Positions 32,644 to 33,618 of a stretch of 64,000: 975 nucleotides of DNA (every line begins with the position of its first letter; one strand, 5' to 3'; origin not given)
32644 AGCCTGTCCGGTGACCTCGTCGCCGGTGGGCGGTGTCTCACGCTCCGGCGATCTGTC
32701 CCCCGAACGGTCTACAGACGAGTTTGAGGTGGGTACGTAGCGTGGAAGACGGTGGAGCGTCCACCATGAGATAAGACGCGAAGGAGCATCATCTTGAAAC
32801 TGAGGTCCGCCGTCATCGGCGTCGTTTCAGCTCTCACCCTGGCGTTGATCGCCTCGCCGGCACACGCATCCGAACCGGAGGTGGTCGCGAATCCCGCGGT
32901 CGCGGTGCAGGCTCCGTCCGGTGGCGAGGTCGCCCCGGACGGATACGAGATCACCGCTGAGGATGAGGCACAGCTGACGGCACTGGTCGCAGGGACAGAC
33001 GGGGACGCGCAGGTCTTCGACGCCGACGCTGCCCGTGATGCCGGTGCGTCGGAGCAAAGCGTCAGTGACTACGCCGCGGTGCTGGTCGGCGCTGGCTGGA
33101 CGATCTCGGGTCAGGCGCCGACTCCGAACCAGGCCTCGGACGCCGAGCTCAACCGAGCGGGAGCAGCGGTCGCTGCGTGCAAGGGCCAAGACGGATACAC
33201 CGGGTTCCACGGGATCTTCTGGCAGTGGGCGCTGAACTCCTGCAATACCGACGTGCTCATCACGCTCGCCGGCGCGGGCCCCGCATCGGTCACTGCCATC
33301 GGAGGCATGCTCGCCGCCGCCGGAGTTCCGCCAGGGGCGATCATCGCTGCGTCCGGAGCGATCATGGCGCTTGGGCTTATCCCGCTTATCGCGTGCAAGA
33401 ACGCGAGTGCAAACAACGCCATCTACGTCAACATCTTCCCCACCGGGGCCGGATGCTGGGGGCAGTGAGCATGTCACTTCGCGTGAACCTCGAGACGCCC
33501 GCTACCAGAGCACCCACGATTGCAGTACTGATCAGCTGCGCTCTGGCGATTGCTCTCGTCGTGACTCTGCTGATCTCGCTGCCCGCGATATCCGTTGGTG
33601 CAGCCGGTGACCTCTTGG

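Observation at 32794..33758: Candidate new secreted bacteriocin + immunity two-gene unit at the island edge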

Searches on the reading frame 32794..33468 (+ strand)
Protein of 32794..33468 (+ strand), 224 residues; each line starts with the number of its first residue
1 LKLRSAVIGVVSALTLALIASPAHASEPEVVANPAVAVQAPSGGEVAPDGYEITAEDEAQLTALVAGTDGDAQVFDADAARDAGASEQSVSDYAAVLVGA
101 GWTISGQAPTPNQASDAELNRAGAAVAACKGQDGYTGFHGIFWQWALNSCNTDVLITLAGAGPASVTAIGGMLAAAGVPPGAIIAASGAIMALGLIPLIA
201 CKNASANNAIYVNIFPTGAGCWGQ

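Call 6: search_protein_families(library=pfam, proteins=[window:32794-33468:+], max_evalue=0.1)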
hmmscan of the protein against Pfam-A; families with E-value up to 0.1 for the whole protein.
window:32794-33468:+ (224 aa): 0 families

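Call 7: search_protein_families(library=ncbifam, proteins=[window:32794-33468:+], max_evalue=0.1)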
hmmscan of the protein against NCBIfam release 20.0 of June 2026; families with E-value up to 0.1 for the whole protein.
window:32794-33468:+ (224 aa): 0 families

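Call 9: find_homologous_proteins(query=window:32794-33468:+, max_evalue=0.01)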
Query window:32794-33468:+ (224 aa): 8 proteins with E <= 0.01 among 7038 candidates.
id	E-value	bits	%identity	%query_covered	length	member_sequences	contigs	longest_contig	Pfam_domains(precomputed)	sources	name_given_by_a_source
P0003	1.7e-135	468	100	100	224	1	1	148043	-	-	-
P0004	1.3e-105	370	81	99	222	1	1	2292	-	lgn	-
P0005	8.0e-101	354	79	100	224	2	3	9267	-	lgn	-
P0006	2.3e-97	343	76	100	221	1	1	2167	-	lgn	-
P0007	3.5e-58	215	51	92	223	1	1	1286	-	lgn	-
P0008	4.1e-57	212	62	77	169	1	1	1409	-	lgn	-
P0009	8.7e-34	135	49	79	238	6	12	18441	-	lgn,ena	-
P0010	2.4e-16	78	41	73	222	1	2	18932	-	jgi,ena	jgi:hypothetical protein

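Call 11: find_encoding_contigs(protein=P0009, flank=5000, max_places=6)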
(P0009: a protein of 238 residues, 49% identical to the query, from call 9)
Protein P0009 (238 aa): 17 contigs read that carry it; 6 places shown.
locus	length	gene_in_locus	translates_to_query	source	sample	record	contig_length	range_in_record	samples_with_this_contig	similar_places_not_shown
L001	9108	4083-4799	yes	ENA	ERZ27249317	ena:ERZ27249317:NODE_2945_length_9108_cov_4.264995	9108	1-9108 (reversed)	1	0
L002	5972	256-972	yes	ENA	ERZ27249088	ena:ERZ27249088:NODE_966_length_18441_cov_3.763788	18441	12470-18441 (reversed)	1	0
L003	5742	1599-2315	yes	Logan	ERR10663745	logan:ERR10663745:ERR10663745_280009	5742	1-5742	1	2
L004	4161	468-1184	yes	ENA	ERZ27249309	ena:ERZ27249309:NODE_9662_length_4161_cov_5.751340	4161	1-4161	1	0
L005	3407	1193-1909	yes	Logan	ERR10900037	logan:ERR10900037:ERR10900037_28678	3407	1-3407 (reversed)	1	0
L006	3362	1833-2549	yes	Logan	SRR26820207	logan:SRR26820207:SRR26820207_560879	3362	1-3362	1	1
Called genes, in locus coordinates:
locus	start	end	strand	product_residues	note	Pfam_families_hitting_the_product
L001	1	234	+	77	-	?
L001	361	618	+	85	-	-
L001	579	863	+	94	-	-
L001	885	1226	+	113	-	-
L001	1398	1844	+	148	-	-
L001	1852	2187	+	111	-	-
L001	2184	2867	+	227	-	PF00702:Hydrolase, PF12710:HAD (weak), PF13419:HAD_2, PF13242:Hydrolase_like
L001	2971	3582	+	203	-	-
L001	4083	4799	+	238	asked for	-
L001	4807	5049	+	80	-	-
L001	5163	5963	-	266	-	PF01695:IstB_IS21, PF13481:AAA_25 (faint), PF00308:Bac_DnaA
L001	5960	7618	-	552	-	PF22483:Mu-transpos_C_2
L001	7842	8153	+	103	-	-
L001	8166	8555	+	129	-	-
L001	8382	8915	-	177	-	PF01252:Peptidase_A8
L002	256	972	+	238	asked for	-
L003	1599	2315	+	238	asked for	-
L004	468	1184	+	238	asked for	-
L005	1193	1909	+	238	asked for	-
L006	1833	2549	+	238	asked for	-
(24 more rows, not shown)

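Call 12: find_encoding_contigs(protein=P0010, flank=5000, max_places=4)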
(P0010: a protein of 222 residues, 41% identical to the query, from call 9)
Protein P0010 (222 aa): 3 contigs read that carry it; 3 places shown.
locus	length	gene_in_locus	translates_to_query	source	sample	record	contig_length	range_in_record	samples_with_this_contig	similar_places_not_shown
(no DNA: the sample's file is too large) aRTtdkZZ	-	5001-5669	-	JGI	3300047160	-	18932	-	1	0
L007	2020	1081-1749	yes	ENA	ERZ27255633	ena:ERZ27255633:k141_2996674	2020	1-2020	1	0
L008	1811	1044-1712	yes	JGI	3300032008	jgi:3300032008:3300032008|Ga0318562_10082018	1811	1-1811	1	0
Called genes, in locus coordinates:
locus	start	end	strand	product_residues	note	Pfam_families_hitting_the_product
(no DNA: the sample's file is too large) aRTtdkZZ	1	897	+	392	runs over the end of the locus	PF11104:PilM_2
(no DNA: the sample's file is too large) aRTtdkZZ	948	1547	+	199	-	-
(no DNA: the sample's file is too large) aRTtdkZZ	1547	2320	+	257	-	-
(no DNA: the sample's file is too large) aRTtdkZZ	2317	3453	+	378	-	PF00437:T2SSE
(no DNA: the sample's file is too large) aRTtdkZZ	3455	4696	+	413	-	PF28597:T2SSF_N, PF00482:T2SSF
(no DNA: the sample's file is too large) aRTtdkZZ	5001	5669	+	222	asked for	-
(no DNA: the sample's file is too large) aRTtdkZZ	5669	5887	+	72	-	-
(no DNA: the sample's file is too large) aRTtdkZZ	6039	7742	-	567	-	PF05157:MshEN, PF13191:AAA_16 (faint), PF00437:T2SSE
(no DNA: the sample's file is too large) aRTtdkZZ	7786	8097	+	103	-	PF03795:YCII (weak)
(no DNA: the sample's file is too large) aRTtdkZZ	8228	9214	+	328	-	PF03631:Virul_fac_BrkB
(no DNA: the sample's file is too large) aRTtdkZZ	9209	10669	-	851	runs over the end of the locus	PF11897:DUF3417, PF00343:Phosphorylase, PF28476:GlgP_C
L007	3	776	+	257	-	?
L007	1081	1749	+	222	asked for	-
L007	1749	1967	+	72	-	-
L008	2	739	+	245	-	?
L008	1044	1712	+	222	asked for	-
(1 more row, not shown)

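Call 18: find_encoding_contigs(protein=P0005, flank=6000, max_places=4)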
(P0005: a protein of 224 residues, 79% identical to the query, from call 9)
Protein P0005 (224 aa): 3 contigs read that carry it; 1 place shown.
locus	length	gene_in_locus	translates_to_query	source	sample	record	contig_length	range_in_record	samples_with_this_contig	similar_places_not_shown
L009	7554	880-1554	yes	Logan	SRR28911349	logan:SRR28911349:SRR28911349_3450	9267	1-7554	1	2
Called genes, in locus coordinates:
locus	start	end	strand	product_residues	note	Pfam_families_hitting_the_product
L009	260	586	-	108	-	-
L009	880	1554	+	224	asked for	-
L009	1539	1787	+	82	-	-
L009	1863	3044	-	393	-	PF13191:AAA_16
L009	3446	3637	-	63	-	-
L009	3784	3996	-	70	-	-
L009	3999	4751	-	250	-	-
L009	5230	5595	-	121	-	-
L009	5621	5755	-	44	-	-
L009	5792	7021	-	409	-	PF13191:AAA_16 (weak), PF13401:AAA_22 (weak)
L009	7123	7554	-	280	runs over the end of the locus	PF00106:adh_short, PF01370:Epimerase, PF08659:KR (weak), PF13460:NAD_binding_10 (faint), PF13561:adh_short_C2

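Call 19: find_encoding_contigs(protein=P0007, flank=3000, max_places=3)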
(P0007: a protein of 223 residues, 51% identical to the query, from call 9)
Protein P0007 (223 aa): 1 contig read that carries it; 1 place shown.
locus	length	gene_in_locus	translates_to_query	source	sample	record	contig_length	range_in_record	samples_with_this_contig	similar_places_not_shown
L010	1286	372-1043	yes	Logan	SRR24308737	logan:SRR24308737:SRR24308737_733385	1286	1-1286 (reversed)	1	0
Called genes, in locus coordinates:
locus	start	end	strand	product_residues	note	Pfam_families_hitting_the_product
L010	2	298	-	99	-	?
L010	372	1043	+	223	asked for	-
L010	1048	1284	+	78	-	?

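Call 22: search_protein_representatives(protein=window:32794-33468:+)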
Query: 224 residues. Proteins with E-value up to 0.001 (for the whole library): 57; up to 1e-10: 32; up to 1e-30: 4. The best 57 are listed.
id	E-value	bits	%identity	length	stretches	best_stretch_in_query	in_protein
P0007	1.1e-58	215.0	54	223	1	10-224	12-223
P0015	2.1e-35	139.0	48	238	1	10-224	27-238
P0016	2.0e-34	135.8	46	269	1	30-224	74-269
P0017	3.3e-31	125.3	45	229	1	3-224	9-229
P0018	1.7e-29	119.6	46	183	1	46-224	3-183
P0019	5.7e-29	117.9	43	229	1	11-224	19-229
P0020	9.6e-29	117.2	44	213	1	31-224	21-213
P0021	5.3e-26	108.2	50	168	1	77-224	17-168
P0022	5.5e-25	104.9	38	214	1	38-224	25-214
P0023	6.6e-23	98.1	40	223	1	31-224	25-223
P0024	2.2e-22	96.4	41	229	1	22-224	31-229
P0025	5.5e-20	88.6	40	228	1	3-224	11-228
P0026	4.6e-19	85.6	40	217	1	38-224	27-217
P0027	8.7e-19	84.7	40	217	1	3-224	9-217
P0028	1.6e-18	83.8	49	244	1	104-224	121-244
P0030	3.1e-18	82.9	35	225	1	16-224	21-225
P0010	7.7e-17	78.3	41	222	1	53-224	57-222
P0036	7.2e-16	75.1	39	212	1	37-224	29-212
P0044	1.8e-11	60.7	34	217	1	35-224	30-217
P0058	6.6e-06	42.6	45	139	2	128-224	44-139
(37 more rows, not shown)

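Call 25: search_solved_structures(query=A2, max_evalue=10)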
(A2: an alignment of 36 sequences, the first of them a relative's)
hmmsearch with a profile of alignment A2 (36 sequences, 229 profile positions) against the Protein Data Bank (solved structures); distinct sequences matched with E-value up to 10: 6.
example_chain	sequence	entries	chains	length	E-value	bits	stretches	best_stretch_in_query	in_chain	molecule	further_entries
5byo_A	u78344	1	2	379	4.3e-05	26.7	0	79-114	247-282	dTor_12x31L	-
4yxz_A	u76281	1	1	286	0.00034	23.7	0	79-114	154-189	dTor_9x31L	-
4g9q_A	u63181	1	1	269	0.022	17.8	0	63-102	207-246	4-carboxymuconolactone decarboxylase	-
28lk_A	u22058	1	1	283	0.82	12.7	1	15-112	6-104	complement-inhibiting protein ChiB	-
5zx9_A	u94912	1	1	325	4.7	10.2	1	9-52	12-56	Alanine and proline-rich secreted protein Apa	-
5zxa_A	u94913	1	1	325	4.8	10.1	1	9-52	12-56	Alanine and proline-rich secreted protein Apa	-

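Call 31: find_related_loci(query=A1, collection=genome_contigs, flank=6000)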
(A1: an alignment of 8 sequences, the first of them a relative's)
Query A1 (224 aa) in genome_contigs; peptide patterns used: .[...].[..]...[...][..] (x = any residue, [..] = any of these).
9 stretches matched a pattern; 3 encode a relative of the query (tblastn E <= 1e-3); 3 distinct loci.
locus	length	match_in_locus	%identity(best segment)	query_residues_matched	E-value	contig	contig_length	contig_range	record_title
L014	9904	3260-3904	32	2-224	1e-19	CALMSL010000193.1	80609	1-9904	MAG TPA_asm: uncultured Microbacteriaceae bacterium isolate SRR2107171_bin.52_CONCOCT_v1.1_MAG genome assembly, contig:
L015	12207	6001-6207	43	90-158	2e-11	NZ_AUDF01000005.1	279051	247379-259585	Rathayibacter toxicus DSM 7488 H594DRAFT_scaffold00004.4_C, whole genome shotgun sequence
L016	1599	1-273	43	138-224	8e-7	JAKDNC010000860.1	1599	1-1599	MAG: Nocardioides sp. isolate 51_S65 51_S65_NODE_9031_length_1599_cov_7.385363, whole genome shotgun sequence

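Call 32: find_related_loci(query=A1, collection=metagenome_contigs, flank=4000)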
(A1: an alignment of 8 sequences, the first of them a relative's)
Query A1 (224 aa) in metagenome_contigs; peptide patterns used: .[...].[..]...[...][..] (x = any residue, [..] = any of these).
22 stretches matched a pattern; 10 encode a relative of the query (tblastn E <= 1e-3); 10 distinct loci.
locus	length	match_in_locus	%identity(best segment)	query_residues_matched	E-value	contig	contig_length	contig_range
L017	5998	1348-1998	44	30-224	9e-41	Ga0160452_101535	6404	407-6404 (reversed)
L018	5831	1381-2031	44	30-224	9e-41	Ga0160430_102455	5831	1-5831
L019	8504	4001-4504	44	57-224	3e-33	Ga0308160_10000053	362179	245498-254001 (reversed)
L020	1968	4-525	43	50-224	9e-29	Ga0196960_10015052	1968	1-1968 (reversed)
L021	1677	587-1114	43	53-224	2e-28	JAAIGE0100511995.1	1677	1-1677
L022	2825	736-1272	42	50-224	2e-27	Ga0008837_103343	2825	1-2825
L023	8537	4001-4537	42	50-224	2e-27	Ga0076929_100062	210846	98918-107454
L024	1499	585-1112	44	53-224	4e-27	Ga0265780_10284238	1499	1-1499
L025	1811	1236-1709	41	61-224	2e-23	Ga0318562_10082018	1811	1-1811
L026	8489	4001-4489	38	2-178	3e-18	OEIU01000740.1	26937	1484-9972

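Call 33: predict_structure(alignment_id=A2)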
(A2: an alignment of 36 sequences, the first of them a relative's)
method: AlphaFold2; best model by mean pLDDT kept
length: 224 residues; sequences in the alignment: 36
mean_pLDDT: 78.5   pTM: 0.58
mean pLDDT of the five models: 78.5, 77.2, 76.7, 75.9, 75.2
residues with pLDDT >= 90: 93; 70-90: 72; 50-70: 15; < 50: 44
segments of 3 or more residues with pLDDT < 50: 1-7, 9-43
pLDDT, mean of each block of 10 residues (from residue 1): 44 47 44 44 51 86 94 95 94 84 84 66 83 93 94 92 82 78 81 92 98 92 97
secondary structure, 60 per line:
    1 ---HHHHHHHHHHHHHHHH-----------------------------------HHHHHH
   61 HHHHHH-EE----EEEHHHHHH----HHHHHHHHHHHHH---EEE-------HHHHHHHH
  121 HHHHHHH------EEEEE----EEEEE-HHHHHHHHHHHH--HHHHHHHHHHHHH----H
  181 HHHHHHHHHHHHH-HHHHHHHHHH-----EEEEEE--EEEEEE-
elements in order: H4-19 H55-66 E74-76 H77-82 H87-99 E103-105 H113-127 E134-138 E143-147 H149-160 H163-175 H180-193 H195-204 E210-215 E218-223

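Call 37: fold_search(model_id=the predicted structure, library=pdb)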
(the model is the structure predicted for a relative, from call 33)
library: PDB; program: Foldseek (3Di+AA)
matches with E <= 10: 40; with E <= 0.001: 0
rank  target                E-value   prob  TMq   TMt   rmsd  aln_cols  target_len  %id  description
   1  8gym_B                1.7e+00  0.04  0.12  0.07  20.4       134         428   10  Cryo-EM structure of Tetrahymena thermophila respiratory mega-complex MC IV2+(I+III2+II)2 (released 2023-06-14)
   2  8usb_I                3.6e+00  0.05  0.13  0.13  11.7       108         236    9  Non-substrate-engaged human 26S proteasome with Nub1/FAT10 bound to Rpn1 (released 2024-11-06)
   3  9hmn_C                3.6e+00  0.04  0.13  0.12  12.0       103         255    9  CryoEM structure of human 20S proteasome in complex with proteasome inhibitor Salinosporamid A (released 2025-03-05)
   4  5fg7_H                3.8e+00  0.04  0.13  0.13  11.9        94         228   13  Yeast 20S proteasome beta2-T1A mutant (released 2016-03-23)
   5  7ls6_C                4.1e+00  0.03  0.11  0.11  13.1       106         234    9  Cryo-EM structure of Pre-15S proteasome core particle assembly intermediate purified from Pre3-1 proteasome mutant (G3 (released 2021-04-14)
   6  9gbk_C                4.3e+00  0.03  0.12  0.11  13.0       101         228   10  Blm10-20S proteasome complex from pre1-1 (released 2024-09-11)
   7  6xmj_C                5.1e+00  0.03  0.12  0.11  13.0       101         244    8  Human 20S proteasome bound to an engineered 11S (PA26) activator (released 2020-07-22)
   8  7awe_C                5.4e+00  0.03  0.13  0.13  12.0       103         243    9  HUMAN IMMUNOPROTEASOME 20S PARTICLE IN COMPLEX WITH [(1R)-2-(1-benzofuran-3-yl)-1-{[(1S,2R,4R)-7-oxabicyclo[2.2.1]hept (released 2021-06-09)
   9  7lxv_B                5.7e+00  0.03  0.13  0.13  11.9       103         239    9  Structure of human 20S proteasome with bound MPI-5 (released 2021-09-22)
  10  1ryp_C                5.7e+00  0.03  0.14  0.13  11.8       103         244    8  CRYSTAL STRUCTURE OF THE 20S PROTEASOME FROM YEAST AT 2.4 ANGSTROMS RESOLUTION (released 1998-04-15)
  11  7nht_E                5.7e+00  0.03  0.12  0.11  10.3       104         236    7  Akirin2 bound human proteasome (released 2021-09-01)
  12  6tu3_C                5.7e+00  0.01  0.11  0.10  13.0       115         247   11  Rat 20S proteasome (released 2020-05-13)
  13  8t0m_C                6.1e+00  0.03  0.14  0.13  11.7       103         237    8  Proteasome 20S core particle from Pre1-1 Pre4-1 Double mutant (released 2023-09-06)
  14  5le5_B                6.1e+00  0.03  0.13  0.12  12.0       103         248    9  Native human 20S proteasome at 1.8 Angstrom (released 2016-08-17)
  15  5fyw_U                6.1e+00  0.03  0.11  0.20   9.5        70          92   11  Transcription initiation complex structures elucidate DNA opening (OC) (released 2016-05-18)
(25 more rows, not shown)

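Call 51: search_protein_families(library=phrogs, proteins=[window:32794-33468:+], max_evalue=0.1)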
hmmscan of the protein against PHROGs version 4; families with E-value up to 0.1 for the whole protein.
window:32794-33468:+ (224 aa): 0 families

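Call 52: search_protein_families(library=padloc, proteins=[window:32794-33468:+], max_evalue=0.1)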
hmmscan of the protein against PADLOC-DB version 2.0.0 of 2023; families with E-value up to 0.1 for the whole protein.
window:32794-33468:+ (224 aa): 0 families

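Call 56: list_cluster_members(proteins=[P0015, P0017, P0019, P0020, P0023, P0025, P0030, P0036, P0044, P0058])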
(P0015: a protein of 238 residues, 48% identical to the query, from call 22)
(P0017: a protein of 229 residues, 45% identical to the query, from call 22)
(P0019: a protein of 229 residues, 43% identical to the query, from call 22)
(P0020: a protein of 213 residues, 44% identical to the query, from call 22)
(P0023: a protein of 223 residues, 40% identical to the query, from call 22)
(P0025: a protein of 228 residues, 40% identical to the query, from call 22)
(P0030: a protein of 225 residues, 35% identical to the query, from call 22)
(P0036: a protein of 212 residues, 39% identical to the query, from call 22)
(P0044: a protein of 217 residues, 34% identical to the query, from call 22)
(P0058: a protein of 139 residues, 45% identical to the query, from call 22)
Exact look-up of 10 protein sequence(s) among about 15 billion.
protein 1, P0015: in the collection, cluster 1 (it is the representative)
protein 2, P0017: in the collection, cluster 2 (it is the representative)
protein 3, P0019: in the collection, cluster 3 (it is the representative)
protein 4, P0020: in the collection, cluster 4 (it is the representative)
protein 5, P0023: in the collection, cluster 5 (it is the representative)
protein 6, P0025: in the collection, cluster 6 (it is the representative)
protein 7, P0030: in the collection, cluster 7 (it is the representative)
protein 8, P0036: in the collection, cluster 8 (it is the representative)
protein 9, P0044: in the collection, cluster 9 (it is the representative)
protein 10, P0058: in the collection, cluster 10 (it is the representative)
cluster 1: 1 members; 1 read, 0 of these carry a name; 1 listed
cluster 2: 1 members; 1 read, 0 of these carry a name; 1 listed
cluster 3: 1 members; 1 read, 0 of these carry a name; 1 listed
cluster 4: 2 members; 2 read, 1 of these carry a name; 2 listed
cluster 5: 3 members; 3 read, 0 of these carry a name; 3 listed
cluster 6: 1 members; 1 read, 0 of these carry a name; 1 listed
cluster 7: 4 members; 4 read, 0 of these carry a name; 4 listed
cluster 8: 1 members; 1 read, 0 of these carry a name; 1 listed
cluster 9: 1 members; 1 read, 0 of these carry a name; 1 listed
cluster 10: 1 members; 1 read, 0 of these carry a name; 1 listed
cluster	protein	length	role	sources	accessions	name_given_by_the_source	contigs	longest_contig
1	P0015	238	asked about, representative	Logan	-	-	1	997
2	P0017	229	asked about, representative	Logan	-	-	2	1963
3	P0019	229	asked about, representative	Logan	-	-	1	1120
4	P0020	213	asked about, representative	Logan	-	-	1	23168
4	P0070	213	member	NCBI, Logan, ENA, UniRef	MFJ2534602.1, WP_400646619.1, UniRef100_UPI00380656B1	hypothetical protein [Microbacterium maritypicum] | hypothetical protein n=1 Tax=Microbacterium maritypicum TaxID=33918 RepID=UPI00380656B1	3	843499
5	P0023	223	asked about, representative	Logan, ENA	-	-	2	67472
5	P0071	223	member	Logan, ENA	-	-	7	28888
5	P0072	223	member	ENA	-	-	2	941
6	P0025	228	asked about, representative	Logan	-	-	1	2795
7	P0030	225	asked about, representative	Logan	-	-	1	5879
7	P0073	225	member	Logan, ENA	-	-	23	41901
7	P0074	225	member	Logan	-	-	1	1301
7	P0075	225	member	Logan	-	-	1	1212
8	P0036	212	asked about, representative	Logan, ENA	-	-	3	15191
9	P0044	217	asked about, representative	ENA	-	-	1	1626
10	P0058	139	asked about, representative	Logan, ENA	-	-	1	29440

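Call 57: find_encoding_contigs(protein=P0058, flank=5000, max_places=2)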
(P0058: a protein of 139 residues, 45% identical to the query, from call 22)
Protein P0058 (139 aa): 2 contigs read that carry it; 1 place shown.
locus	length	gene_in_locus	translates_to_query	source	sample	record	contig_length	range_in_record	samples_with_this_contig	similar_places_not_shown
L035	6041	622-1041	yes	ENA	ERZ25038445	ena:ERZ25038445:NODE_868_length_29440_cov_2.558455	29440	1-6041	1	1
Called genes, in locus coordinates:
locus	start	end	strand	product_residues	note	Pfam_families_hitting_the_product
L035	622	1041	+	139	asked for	-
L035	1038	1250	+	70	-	-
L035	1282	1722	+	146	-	PF08818:DUF1801 (weak)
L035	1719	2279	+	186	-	PF13302:Acetyltransf_3, PF13420:Acetyltransf_4 (weak), PF00583:Acetyltransf_1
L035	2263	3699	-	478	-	-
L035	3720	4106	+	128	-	PF04020:Phage_holin_4_2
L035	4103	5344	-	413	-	PF01391:Collagen (weak)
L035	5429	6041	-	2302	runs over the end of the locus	PF18676:MBG_2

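Call 58: find_encoding_contigs(protein=P0023, flank=5000, max_places=2)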
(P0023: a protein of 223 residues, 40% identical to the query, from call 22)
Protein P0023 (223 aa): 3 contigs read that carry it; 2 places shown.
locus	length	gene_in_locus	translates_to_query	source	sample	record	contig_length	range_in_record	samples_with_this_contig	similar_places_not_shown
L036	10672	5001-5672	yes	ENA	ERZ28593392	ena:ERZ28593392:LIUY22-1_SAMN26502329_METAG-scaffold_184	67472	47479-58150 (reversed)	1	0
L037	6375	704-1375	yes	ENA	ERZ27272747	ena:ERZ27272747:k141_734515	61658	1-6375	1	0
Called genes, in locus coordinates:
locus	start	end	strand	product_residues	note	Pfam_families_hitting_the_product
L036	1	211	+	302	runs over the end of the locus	PF08450:SGL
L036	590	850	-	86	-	PF01649:Ribosomal_S20p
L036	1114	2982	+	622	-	PF00009:GTP_EFTU, PF03144:GTP_EFTU_D2 (faint), PF00679:EFG_C, PF06421:LepA_C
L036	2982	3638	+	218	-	PF09348:DUF1990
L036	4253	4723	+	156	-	-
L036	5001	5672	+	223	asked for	-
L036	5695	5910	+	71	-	-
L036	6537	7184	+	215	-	PF00665:rve, PF13683:rve_3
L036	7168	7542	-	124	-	PF09685:MamF_MmsF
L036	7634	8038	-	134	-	PF09685:MamF_MmsF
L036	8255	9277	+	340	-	PF01628:HrcA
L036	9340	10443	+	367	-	PF00226:DnaJ, PF01556:DnaJ_C, PF00684:DnaJ_CXXCXGXG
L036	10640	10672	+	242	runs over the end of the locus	PF20260:PUA_4 (weak), PF04452:Methyltrans_RNA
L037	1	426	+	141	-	?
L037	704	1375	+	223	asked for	-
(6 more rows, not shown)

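Call 63: fold_search(model_id=the predicted structure, library=viral)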
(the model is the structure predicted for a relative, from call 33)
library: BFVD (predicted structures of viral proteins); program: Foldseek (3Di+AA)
matches with E <= 10: 28; with E <= 0.001: 0
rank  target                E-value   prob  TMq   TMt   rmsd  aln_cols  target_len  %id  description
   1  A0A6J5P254            4.2e-01  0.11  0.18  0.17  13.6       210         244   17  Capsid assembly protein [uncultured Caudovirales phage]
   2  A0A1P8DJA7            5.5e-01  0.04  0.10  0.04  15.1       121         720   13  (no name in the UniProt tables at hand)
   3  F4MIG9                3.2e+00  0.02  0.12  0.17  13.3       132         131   19  Gp24 [Propionibacterium phage PAD20]
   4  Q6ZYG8                3.4e+00  0.02  0.10  0.12  15.5       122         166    9  Uncharacterized protein [Pyrobaculum spherical virus (isolate United States/Yellowstone)]
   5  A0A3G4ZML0            4.2e+00  0.02  0.13  0.04  13.2        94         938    6  Ankyrin [Terrestrivirus sp.]
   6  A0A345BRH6            4.7e+00  0.04  0.11  0.18  11.6        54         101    6  (no name in the UniProt tables at hand)
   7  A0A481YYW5            5.0e+00  0.07  0.21  0.33   6.9       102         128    7  Uncharacterized protein [Marseillevirus LCMAC202]
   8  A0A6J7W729            5.6e+00  0.08  0.22  0.38  11.3        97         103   15  Uncharacterized protein [uncultured Caudovirales phage]
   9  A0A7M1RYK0            5.6e+00  0.04  0.08  0.20  11.6        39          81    5  Uncharacterized protein [uncultured phage cr3_1]
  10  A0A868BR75            5.9e+00  0.02  0.09  0.19  14.1        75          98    5  (no name in the UniProt tables at hand)
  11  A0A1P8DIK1            5.9e+00  0.02  0.12  0.07  14.1        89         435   16  (no name in the UniProt tables at hand)
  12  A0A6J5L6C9            5.9e+00  0.02  0.16  0.11  16.0       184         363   11  Uncharacterized protein [uncultured Caudovirales phage]
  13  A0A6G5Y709            5.9e+00  0.01  0.09  0.11  13.9        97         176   18  (no name in the UniProt tables at hand)
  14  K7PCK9                6.3e+00  0.07  0.19  0.06  12.2        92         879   17  Protein ORF88 [Cyprinid herpesvirus 1]
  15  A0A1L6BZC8            6.7e+00  0.04  0.11  0.18   5.6        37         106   16  (no name in the UniProt tables at hand)
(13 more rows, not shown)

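Call 66: search_protein_families(library=pfam, alignment_id=A2, max_evalue=0.05)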
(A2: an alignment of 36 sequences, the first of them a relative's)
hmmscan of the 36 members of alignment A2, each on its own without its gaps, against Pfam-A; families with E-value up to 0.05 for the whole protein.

A. member 1, P0003 (224 aa): 0 families

B. families by the number of members that match (of 36 scanned): 5 families
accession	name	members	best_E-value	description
PF13936.12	HTH_38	1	6.8e-12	Helix-turn-helix domain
PF13384.12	HTH_23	1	0.00022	Homeodomain-like domain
PF19744.4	DUF6232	1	0.028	Family of unknown function (DUF6232)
PF20521.3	DUF6736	1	0.041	Family of unknown function (DUF6736)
PF18650.6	IMPa_N_2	1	0.048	Immunomodulating metalloprotease N-terminal domain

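Call 71: find_encoding_contigs(protein=P0004, flank=3000, max_places=2)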
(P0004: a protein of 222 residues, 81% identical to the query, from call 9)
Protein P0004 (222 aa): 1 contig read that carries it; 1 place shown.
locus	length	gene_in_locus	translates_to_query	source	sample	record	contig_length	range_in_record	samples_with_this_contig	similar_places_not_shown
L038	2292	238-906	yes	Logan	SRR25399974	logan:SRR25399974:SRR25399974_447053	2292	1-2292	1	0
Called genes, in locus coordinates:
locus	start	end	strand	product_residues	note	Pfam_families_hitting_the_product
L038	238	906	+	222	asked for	-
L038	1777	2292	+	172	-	?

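Call 72: find_encoding_contigs(protein=P0006, flank=3000, max_places=2)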
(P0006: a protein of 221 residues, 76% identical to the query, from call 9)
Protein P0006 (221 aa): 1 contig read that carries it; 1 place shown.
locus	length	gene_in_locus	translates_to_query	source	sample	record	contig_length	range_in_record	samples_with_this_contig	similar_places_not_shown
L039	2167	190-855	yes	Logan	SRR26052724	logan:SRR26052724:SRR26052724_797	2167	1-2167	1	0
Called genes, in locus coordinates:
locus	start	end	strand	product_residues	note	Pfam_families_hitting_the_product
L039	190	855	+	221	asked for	-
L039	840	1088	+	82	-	-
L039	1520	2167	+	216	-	?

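Call 73: find_encoding_contigs(protein=P0008, flank=3000, max_places=2)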
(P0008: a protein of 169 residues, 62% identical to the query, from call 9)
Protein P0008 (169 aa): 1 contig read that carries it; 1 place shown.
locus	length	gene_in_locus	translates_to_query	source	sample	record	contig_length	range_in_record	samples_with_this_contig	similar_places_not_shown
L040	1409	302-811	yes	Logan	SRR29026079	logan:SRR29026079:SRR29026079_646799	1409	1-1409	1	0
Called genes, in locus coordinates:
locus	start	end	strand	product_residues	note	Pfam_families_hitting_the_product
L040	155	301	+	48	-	-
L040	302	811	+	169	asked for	-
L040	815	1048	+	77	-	-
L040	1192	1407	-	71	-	?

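Call 108: predict_structure(alignment_id=A7)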
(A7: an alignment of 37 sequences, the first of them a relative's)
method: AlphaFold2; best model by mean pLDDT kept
length: 139 residues; sequences in the alignment: 37
mean_pLDDT: 75.8   pTM: 0.64
mean pLDDT of the five models: 75.8, 75.6, 75.0, 74.6, 73.5
residues with pLDDT >= 90: 49; 70-90: 35; 50-70: 42; < 50: 13
segments of 3 or more residues with pLDDT < 50: 11-17
pLDDT, mean of each block of 10 residues (from residue 1): 47 49 57 57 85 92 94 84 66 73 82 96 89 92
secondary structure, 60 per line:
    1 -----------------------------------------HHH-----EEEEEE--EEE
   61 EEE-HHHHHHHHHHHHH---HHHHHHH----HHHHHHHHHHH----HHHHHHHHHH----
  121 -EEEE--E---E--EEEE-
elements in order: E50-55 E58-63 H65-77 H81-87 H92-102 H107-116 E122-125 E135-138
